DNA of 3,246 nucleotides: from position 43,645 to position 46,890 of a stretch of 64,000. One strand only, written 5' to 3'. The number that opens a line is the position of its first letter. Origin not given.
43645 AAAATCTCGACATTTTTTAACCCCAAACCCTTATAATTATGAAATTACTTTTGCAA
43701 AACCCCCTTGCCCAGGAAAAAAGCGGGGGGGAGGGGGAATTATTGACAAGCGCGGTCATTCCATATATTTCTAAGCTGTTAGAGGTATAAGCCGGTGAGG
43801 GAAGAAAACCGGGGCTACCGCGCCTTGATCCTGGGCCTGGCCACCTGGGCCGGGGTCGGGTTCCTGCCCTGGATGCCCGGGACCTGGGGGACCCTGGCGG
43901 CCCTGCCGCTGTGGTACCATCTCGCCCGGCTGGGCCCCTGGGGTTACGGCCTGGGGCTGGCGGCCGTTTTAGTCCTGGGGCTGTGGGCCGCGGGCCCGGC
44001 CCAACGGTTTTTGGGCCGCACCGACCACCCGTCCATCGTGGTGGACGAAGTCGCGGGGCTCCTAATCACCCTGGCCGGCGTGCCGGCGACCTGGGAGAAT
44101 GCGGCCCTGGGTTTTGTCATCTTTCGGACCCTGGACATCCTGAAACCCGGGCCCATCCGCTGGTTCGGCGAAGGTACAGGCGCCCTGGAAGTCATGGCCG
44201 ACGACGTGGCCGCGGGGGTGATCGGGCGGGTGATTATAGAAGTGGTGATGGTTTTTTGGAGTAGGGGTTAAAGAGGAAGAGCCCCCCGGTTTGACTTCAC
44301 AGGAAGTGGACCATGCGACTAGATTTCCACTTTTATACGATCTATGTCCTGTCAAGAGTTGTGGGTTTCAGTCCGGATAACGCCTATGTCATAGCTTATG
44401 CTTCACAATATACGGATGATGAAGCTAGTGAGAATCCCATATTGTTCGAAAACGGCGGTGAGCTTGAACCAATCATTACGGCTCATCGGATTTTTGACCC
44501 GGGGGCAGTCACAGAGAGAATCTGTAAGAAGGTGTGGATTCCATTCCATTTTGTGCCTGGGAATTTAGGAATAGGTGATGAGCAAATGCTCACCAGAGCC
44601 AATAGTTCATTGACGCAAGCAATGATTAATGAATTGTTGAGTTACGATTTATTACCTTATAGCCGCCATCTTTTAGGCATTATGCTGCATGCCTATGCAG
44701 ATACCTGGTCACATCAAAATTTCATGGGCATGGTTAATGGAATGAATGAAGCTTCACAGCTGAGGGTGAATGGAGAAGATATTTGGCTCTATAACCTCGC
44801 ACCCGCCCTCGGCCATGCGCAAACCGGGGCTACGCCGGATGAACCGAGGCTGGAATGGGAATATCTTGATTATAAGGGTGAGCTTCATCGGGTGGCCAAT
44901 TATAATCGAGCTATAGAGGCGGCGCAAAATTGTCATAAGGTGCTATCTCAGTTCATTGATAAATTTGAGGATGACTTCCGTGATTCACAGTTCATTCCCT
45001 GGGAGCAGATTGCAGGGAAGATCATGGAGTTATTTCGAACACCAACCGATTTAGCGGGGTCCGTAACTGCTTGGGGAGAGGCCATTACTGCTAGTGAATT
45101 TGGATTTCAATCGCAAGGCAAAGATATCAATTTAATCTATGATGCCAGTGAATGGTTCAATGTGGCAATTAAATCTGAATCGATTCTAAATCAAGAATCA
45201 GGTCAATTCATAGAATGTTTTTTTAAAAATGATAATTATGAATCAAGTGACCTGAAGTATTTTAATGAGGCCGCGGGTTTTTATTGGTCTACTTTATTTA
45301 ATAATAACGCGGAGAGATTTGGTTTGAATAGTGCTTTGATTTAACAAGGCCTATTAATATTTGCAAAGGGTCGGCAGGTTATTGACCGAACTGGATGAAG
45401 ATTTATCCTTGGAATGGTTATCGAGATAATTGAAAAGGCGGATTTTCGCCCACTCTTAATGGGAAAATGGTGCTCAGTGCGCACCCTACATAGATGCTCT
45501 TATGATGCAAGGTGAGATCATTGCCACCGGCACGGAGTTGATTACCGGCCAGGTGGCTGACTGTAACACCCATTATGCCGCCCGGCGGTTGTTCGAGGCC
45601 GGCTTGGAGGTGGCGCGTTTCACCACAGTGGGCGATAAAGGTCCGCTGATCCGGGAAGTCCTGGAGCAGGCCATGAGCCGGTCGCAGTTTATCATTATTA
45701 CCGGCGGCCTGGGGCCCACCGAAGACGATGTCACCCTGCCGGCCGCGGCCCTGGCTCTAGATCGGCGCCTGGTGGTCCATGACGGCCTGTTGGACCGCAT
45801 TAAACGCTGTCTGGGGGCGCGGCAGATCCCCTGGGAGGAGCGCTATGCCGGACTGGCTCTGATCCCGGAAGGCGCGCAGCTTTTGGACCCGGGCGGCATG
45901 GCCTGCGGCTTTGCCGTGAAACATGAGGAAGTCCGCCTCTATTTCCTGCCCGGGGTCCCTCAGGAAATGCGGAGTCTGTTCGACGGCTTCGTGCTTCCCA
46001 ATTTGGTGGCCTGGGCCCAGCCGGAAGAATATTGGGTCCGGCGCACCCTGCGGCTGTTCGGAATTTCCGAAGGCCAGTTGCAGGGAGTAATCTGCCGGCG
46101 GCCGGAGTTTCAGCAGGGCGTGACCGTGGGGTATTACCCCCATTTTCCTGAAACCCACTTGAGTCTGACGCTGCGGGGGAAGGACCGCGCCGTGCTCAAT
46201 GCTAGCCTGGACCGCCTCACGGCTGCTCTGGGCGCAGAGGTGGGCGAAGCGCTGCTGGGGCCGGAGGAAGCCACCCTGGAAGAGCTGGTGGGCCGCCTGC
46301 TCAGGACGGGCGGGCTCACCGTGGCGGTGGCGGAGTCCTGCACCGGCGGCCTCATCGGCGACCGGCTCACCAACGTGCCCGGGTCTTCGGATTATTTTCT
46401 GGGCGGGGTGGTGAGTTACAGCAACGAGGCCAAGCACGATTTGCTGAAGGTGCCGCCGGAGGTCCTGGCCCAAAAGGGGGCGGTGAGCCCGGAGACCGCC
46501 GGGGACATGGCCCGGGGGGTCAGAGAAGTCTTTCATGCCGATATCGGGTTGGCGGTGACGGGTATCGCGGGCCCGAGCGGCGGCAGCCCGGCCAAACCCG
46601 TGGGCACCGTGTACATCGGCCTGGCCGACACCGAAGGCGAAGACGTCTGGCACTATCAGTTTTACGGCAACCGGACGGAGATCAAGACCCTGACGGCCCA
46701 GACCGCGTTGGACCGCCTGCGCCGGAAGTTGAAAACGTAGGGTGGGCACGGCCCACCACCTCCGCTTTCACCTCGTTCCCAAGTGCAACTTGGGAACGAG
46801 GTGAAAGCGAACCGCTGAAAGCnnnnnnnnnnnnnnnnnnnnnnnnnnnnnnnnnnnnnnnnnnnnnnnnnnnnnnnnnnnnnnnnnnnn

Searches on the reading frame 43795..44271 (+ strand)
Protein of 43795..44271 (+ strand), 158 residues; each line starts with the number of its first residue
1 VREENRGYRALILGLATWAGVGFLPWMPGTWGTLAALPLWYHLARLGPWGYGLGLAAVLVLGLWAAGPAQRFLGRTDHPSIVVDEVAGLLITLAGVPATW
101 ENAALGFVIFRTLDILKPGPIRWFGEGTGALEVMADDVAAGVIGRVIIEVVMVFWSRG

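Call 91: search_protein_families(library=pfam, proteins=[window:43795-44271:+], max_evalue=0.01)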
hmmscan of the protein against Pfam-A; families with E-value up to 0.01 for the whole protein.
window:43795-44271:+ (158 aa): 1 family
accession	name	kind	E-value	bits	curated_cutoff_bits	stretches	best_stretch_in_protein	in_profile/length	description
PF04608.18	PgpA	-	8.3e-39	133.2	28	1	15-150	2-139/141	Phosphatidylglycerophosphatase A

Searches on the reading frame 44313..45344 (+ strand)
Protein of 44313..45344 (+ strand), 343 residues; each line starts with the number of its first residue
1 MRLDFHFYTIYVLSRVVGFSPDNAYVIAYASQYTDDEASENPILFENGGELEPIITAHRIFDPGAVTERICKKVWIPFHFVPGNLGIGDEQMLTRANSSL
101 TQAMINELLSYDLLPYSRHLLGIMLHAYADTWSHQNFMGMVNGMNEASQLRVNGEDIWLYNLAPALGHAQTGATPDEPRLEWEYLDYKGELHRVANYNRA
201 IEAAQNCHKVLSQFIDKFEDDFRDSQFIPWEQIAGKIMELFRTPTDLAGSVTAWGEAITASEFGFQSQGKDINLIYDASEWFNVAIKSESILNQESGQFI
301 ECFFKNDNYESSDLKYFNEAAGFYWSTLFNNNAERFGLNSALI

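Call 91: search_protein_families(library=pfam, proteins=[window:44313-45344:+], max_evalue=0.01)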
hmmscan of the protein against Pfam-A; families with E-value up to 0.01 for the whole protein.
window:44313-45344:+ (343 aa): 1 family
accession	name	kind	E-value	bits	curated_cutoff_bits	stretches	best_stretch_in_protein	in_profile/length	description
PF20551.3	DUF6765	-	3.2e-70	237.8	26.6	1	1-326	1-319/325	Family of unknown function (DUF6765)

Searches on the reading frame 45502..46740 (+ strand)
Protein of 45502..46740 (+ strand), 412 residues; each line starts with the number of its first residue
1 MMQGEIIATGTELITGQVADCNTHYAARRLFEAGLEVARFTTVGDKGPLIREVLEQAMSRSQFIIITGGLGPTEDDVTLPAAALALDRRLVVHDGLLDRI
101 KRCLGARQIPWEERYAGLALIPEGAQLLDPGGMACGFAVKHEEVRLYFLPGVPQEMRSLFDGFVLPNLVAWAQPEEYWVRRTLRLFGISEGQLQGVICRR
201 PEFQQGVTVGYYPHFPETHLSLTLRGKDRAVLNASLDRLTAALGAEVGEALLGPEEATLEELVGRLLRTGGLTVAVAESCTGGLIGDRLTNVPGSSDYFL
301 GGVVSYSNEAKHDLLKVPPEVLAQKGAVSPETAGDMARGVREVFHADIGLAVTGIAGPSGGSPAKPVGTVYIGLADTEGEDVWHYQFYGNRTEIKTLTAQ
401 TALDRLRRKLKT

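Call 91: search_protein_families(library=pfam, proteins=[window:45502-46740:+], max_evalue=0.01)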
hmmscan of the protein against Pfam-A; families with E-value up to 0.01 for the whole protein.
window:45502-46740:+ (412 aa): 3 families
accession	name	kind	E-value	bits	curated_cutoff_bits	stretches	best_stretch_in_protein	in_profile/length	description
PF02464.23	CinA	-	2.4e-59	199.9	23.5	1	257-409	2-154/155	Competence-damaged protein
PF00994.29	MoCF_biosynth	-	5e-32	111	26.6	1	5-168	1-142/144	Probable molybdopterin binding domain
PF18146.6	CinA_KH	-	4.3e-10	40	27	1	180-250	1-70/73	Damage-inducible protein CinA KH domain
